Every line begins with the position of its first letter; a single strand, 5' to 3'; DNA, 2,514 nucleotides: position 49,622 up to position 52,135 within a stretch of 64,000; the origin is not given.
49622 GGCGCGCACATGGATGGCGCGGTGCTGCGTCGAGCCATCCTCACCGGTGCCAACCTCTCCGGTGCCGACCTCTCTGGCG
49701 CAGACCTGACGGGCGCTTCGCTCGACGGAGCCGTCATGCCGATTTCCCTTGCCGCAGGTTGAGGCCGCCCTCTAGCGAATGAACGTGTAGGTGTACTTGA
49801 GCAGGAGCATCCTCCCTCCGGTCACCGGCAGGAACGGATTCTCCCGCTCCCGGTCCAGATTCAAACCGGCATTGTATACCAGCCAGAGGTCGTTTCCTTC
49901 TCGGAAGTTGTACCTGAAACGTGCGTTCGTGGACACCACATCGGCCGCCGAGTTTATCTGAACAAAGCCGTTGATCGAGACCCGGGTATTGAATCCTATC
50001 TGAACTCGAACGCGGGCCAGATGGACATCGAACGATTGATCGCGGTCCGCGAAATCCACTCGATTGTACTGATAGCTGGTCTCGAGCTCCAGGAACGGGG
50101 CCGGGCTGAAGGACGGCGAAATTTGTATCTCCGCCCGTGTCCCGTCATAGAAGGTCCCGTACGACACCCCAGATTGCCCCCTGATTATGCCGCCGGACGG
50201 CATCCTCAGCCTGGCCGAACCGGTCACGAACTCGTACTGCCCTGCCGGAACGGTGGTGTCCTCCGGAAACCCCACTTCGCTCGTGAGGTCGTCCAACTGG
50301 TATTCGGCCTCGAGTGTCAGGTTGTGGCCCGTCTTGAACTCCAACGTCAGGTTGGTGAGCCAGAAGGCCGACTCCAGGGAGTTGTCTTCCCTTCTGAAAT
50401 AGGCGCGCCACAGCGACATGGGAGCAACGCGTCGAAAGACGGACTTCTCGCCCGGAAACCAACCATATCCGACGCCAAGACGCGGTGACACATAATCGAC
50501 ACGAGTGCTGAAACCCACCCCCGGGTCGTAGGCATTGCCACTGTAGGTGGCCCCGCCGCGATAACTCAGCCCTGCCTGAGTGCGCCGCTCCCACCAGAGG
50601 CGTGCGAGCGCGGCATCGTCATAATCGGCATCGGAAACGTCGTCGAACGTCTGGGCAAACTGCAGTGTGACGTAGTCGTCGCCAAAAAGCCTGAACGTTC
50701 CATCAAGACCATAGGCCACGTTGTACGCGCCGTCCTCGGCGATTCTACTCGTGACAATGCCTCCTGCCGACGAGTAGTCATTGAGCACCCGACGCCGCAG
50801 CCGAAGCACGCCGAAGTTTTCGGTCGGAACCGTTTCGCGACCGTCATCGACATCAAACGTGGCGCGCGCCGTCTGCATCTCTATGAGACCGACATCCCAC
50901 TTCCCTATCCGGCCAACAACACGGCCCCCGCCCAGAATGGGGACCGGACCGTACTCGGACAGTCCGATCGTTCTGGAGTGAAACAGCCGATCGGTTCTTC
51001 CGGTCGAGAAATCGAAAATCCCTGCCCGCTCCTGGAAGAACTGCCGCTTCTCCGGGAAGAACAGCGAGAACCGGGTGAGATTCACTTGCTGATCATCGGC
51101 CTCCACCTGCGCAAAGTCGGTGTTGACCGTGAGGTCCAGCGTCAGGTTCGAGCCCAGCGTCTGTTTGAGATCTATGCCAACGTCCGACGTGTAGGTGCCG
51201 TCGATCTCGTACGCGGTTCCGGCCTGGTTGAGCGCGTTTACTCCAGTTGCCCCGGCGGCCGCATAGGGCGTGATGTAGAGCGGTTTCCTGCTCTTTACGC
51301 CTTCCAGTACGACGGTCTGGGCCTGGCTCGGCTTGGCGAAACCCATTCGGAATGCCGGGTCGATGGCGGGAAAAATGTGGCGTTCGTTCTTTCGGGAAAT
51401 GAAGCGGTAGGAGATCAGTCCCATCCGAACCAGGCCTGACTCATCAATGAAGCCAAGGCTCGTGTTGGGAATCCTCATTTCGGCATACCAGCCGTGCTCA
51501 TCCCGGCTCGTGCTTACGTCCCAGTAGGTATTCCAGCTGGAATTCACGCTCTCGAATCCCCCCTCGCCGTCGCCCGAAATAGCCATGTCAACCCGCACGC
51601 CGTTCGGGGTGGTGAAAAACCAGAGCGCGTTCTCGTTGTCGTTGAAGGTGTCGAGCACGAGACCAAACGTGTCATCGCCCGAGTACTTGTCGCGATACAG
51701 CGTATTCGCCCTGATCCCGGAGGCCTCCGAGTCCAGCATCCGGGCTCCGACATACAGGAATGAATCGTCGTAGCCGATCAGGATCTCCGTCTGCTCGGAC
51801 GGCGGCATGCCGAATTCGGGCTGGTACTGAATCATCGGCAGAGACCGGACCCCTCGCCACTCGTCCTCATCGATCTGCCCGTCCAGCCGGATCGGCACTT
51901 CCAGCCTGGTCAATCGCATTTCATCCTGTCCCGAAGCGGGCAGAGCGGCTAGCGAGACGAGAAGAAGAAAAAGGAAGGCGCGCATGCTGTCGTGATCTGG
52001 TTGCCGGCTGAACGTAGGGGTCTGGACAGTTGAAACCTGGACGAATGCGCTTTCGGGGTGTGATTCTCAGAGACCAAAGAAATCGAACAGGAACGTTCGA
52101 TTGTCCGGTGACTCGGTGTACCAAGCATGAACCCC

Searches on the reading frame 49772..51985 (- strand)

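Call 45: search_protein_families(library=pfam, proteins=[window:49772-51985:-], max_evalue=0.00001)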
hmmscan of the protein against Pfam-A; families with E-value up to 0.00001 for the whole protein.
window:49772-51985:- (737 aa): 1 family
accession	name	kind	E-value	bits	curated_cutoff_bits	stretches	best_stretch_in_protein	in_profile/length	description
PF19313.5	DUF5916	-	3.4e-15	56.3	22.6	1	263-342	22-96/572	Domain of unknown function (DUF5916)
